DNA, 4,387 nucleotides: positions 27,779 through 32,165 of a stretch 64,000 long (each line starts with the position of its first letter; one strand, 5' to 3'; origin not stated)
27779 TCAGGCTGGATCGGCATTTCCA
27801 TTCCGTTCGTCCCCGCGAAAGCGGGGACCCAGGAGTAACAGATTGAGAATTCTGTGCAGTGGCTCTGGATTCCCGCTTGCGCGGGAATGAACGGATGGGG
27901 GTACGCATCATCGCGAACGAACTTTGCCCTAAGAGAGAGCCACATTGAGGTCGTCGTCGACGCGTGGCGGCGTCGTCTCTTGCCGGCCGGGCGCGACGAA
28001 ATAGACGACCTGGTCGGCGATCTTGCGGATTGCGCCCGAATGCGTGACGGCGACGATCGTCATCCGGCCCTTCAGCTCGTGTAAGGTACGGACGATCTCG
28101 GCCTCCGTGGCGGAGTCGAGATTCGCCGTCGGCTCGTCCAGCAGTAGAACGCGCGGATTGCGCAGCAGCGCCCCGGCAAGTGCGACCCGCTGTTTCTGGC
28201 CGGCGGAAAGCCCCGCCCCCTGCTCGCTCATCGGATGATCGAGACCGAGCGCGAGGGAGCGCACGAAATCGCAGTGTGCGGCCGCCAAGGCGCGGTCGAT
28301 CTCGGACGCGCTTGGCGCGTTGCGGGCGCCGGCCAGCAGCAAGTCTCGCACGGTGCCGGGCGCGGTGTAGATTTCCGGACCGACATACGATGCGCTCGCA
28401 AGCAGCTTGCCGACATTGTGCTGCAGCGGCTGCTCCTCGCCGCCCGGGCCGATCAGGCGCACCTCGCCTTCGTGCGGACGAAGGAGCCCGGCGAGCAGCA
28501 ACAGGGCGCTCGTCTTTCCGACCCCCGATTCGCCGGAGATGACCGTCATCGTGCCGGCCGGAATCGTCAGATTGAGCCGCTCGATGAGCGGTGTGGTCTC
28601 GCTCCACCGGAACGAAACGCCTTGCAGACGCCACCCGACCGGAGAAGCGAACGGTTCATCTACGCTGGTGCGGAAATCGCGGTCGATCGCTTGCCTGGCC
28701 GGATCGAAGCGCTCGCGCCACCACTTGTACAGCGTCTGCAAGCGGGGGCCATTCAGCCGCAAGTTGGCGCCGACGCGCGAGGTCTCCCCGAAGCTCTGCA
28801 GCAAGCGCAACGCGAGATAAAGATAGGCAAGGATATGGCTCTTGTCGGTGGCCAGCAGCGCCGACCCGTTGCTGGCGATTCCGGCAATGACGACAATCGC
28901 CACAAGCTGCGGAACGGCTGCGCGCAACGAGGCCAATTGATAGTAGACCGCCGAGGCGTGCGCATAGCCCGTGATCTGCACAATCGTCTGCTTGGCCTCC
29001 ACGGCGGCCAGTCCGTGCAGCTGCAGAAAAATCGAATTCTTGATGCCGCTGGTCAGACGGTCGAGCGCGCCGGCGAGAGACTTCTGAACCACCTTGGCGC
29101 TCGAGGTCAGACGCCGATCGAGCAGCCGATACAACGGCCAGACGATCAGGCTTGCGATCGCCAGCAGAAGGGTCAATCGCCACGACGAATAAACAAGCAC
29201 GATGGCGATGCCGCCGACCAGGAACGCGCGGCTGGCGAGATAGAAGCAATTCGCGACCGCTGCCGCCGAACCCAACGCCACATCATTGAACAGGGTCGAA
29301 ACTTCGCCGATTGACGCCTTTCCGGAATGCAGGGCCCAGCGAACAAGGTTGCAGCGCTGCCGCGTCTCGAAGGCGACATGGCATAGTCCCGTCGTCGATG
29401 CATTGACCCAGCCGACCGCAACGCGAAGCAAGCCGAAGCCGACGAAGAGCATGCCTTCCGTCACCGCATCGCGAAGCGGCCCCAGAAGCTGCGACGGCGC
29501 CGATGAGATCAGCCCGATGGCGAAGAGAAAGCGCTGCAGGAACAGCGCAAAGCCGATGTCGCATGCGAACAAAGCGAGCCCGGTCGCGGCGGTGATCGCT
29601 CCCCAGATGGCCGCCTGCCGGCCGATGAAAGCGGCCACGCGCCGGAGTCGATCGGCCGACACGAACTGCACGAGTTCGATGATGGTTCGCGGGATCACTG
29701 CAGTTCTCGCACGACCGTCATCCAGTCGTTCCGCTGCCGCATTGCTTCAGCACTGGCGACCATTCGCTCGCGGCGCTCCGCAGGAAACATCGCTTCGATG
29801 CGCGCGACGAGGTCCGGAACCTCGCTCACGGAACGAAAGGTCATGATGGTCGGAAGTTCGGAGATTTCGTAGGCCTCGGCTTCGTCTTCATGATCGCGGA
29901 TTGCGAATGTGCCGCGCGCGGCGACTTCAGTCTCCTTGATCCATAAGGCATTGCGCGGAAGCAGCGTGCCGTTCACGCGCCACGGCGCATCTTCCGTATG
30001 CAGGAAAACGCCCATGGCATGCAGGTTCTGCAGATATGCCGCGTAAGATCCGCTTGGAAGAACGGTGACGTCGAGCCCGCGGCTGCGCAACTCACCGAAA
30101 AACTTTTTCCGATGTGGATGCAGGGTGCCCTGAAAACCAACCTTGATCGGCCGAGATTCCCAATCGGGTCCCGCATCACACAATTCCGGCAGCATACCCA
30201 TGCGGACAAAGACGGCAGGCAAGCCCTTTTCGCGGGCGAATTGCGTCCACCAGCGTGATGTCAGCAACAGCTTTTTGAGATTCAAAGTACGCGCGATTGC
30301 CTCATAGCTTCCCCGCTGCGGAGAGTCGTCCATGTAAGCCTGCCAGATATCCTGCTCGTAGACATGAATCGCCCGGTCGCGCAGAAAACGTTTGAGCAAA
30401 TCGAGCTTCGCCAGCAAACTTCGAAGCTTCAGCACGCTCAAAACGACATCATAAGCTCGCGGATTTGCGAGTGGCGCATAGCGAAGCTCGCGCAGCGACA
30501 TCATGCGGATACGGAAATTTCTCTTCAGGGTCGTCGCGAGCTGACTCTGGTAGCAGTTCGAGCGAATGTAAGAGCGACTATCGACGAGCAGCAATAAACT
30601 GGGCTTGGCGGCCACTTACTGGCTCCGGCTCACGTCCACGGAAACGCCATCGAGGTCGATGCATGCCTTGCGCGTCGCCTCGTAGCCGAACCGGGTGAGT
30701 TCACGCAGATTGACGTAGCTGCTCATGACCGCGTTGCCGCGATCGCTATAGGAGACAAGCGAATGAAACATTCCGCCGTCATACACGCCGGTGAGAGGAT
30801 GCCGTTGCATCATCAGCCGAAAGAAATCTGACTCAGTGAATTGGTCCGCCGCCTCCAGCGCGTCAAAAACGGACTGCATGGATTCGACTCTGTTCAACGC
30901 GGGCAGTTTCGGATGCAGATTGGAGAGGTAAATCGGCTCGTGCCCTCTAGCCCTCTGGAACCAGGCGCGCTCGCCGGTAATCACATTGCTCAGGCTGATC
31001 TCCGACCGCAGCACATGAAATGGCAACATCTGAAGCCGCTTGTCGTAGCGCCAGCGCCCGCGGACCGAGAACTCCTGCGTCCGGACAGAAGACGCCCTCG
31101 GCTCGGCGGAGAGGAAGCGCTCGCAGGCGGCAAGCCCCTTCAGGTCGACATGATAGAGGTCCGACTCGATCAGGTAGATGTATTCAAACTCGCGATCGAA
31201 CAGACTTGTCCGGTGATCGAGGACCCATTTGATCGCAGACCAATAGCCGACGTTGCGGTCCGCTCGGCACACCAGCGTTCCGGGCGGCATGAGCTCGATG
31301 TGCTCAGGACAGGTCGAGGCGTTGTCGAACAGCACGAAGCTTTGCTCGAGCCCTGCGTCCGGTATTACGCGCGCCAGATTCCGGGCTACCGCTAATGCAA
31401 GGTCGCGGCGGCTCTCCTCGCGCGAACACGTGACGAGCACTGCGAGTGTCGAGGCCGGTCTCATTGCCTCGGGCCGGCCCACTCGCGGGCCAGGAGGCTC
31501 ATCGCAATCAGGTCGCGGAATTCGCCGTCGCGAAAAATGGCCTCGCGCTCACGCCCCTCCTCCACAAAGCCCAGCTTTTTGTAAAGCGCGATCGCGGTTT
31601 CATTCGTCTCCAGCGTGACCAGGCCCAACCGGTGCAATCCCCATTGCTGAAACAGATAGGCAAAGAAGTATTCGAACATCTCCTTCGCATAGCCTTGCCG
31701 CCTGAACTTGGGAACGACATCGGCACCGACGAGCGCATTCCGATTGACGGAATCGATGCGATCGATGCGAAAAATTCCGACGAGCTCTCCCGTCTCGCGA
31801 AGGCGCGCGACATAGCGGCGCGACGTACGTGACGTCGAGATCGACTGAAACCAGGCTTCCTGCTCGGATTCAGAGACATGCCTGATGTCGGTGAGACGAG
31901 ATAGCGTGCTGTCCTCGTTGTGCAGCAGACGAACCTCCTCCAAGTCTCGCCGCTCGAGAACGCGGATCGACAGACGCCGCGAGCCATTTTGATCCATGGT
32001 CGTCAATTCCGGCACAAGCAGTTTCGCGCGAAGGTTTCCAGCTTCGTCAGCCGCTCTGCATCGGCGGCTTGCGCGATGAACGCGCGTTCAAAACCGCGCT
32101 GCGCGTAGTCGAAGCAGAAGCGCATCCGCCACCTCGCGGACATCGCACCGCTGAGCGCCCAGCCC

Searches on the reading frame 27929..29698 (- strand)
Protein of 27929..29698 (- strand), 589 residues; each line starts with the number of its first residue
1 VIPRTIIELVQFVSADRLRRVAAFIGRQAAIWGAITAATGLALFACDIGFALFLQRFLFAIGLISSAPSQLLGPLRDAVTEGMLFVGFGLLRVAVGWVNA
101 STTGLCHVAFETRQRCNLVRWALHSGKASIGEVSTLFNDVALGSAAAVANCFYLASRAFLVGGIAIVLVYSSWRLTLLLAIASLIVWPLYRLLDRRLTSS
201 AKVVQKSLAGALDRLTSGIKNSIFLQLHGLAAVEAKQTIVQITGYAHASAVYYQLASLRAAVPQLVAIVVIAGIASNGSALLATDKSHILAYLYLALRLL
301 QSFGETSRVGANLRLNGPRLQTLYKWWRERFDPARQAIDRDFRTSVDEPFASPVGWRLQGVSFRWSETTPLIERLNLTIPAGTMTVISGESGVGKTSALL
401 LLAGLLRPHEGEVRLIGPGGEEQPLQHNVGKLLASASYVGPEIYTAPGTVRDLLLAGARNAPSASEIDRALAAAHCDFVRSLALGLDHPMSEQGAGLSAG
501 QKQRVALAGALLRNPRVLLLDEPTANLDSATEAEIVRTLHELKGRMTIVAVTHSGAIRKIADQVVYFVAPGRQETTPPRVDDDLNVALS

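Call 71: search_protein_families(library=pfam, proteins=[window:27929-29698:-])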
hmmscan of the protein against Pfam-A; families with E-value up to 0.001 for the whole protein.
window:27929-29698:- (589 aa): 2 families
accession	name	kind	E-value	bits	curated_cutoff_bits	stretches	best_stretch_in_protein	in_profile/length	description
PF00005.33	ABC_tran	-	9.3e-22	78.5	25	1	373-525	2-137/137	ABC transporter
PF13304.12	AAA_21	-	3.7e-09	37.5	27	1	489-554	232-299/304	AAA domain, putative AbiEii toxin, Type IV TA system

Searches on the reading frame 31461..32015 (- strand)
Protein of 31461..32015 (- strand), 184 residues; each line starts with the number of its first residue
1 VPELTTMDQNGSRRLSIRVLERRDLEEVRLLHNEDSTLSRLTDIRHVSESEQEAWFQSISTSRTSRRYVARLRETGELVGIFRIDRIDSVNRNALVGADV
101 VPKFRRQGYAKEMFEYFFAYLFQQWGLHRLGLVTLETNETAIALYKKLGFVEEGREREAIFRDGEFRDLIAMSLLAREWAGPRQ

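Call 7: search_protein_families(library=pfam, proteins=[window:31461-32015:-])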
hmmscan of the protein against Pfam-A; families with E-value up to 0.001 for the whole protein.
window:31461-32015:- (184 aa): 6 families
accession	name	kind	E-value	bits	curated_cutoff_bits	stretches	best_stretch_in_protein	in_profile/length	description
PF13302.13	Acetyltransf_3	-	2.5e-16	61.1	25.4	1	14-151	1-138/138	Acetyltransferase (GNAT) domain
PF00583.31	Acetyltransf_1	-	3.7e-15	56.7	20.7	1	49-150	18-116/116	Acetyltransferase (GNAT) family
PF13420.13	Acetyltransf_4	-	7.3e-15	55.8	24.3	1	17-168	1-152/155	Acetyltransferase (GNAT) domain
PF13508.13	Acetyltransf_7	-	8.4e-10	39.3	27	1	68-152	6-84/84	Acetyltransferase (GNAT) domain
PF13673.13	Acetyltransf_10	-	6e-07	29.9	23.6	1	65-158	29-115/128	Acetyltransferase (GNAT) domain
PF08445.16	FR47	-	4.4e-05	23.8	22.1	1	95-153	24-80/86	FR47-like protein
